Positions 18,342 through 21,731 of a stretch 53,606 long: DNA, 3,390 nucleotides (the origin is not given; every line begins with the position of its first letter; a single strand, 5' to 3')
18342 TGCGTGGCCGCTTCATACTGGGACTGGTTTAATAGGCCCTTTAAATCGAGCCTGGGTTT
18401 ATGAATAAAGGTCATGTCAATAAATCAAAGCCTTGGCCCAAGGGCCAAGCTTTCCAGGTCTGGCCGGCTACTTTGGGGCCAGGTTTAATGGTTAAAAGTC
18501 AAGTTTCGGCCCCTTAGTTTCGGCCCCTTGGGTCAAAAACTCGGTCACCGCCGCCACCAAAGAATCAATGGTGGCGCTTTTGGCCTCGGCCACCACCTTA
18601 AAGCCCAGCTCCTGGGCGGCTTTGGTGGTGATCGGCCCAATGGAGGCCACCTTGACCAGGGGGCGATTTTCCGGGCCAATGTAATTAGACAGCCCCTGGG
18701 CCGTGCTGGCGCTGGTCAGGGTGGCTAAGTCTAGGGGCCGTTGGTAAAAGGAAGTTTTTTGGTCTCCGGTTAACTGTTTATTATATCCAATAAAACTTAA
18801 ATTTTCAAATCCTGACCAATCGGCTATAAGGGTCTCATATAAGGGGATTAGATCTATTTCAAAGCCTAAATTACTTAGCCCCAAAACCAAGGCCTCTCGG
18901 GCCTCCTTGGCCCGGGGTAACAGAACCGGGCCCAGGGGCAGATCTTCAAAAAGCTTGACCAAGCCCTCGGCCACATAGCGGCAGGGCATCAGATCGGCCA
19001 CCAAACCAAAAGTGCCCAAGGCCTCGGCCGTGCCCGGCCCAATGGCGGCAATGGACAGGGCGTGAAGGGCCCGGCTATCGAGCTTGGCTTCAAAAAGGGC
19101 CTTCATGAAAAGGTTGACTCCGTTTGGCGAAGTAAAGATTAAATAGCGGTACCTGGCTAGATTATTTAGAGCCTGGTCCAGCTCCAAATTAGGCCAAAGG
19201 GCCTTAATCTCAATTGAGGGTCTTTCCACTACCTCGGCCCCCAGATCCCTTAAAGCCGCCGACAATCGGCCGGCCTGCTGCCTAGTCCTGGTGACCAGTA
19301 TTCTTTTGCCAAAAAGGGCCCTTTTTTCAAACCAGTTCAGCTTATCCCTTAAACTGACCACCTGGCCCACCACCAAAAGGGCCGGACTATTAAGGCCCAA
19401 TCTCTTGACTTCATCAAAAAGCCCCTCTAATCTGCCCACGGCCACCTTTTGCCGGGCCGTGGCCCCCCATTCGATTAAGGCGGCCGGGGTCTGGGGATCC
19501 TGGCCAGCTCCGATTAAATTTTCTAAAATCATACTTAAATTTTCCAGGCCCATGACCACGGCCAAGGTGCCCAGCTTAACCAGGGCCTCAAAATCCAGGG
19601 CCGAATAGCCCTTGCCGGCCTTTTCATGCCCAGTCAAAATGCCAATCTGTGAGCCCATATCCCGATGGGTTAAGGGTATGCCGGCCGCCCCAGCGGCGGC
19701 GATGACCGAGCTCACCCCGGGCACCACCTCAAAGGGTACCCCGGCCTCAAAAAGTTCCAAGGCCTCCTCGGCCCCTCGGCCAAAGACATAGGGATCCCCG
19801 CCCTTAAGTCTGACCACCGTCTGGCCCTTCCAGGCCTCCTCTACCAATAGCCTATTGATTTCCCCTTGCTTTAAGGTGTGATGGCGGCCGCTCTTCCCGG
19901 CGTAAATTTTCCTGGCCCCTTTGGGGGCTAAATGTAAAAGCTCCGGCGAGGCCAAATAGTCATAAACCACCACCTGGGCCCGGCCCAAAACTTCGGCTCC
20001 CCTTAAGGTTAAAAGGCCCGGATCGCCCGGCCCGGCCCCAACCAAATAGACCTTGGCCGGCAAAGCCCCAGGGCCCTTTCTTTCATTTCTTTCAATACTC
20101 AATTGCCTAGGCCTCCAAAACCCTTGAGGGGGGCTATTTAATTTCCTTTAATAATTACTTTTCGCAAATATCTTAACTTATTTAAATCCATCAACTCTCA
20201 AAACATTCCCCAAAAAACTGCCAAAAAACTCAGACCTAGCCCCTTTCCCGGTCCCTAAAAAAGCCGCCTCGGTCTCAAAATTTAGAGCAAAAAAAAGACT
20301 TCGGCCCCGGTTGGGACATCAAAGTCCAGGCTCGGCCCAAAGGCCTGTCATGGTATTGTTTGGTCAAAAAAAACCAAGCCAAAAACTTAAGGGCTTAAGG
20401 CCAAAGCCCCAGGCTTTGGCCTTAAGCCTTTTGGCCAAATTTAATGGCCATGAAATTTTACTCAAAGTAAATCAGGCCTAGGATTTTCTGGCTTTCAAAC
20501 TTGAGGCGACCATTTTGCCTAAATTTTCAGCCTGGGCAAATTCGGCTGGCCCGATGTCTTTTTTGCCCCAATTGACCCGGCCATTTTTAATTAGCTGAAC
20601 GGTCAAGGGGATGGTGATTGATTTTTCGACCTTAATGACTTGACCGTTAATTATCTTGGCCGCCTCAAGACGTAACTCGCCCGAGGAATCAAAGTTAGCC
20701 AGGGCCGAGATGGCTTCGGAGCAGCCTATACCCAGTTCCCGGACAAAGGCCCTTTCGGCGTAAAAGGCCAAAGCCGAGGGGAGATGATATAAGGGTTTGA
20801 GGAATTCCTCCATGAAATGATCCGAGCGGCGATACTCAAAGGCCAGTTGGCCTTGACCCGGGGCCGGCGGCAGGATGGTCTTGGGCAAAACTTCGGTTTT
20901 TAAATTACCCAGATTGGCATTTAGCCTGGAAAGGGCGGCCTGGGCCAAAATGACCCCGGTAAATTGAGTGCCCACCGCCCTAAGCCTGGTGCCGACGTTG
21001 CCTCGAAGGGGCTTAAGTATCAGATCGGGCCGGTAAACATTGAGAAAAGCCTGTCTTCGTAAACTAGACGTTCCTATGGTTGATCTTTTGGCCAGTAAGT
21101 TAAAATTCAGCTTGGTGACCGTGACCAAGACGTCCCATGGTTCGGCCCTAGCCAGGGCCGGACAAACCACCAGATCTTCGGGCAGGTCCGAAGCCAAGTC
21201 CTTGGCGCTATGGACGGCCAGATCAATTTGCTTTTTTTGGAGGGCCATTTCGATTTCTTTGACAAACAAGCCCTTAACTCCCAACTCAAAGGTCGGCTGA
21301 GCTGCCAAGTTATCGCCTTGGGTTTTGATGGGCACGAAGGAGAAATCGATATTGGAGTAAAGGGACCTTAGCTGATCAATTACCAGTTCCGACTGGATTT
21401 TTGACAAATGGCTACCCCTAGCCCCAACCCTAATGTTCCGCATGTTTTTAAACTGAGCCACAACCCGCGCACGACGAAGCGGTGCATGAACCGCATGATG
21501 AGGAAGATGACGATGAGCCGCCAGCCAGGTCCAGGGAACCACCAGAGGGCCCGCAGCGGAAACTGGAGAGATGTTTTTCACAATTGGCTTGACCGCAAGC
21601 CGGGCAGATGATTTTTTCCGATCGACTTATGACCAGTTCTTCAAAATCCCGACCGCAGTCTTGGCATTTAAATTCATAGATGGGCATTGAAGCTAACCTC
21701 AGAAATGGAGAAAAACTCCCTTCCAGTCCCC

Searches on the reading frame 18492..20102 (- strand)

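Call 76: search_protein_families(library=pfam, proteins=[window:18492-20102:-], max_evalue=0.0001)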
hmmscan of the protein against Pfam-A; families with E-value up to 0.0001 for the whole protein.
window:18492-20102:- (536 aa): 2 families
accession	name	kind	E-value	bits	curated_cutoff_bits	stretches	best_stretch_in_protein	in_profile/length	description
PF02602.20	HEM4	-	9.9e-54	182.3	27.5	1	279-517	2-231/231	Uroporphyrinogen-III synthase HemD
PF00590.25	TP_methylase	-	5.2e-48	164.2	27.8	1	17-226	1-209/212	Tetrapyrrole (Corrin/Porphyrin) Methylases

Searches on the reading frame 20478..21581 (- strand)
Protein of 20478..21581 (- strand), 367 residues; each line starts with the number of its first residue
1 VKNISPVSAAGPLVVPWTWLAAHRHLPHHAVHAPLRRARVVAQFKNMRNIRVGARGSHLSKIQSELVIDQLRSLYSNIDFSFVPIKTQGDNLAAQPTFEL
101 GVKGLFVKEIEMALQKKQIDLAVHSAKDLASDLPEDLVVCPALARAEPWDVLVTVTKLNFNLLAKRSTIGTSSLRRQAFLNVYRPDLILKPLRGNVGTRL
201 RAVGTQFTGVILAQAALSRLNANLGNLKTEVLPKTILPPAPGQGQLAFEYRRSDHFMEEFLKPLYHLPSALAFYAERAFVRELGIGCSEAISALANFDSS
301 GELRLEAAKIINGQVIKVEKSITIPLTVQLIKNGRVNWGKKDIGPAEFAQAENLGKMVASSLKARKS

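Call 76: search_protein_families(library=pfam, proteins=[window:20478-21581:-], max_evalue=0.0001)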
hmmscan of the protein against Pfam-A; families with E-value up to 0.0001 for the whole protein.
window:20478-21581:- (367 aa): 2 families
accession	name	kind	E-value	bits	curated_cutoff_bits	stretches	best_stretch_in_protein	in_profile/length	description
PF01379.25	Porphobil_deam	-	3.9e-60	203.4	22.1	1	50-258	1-206/207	Porphobilinogen deaminase, dipyromethane cofactor binding domain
PF03900.20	Porphobil_deamC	-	2.3e-05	25.1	26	0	272-310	3-40/74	Porphobilinogen deaminase, C-terminal domain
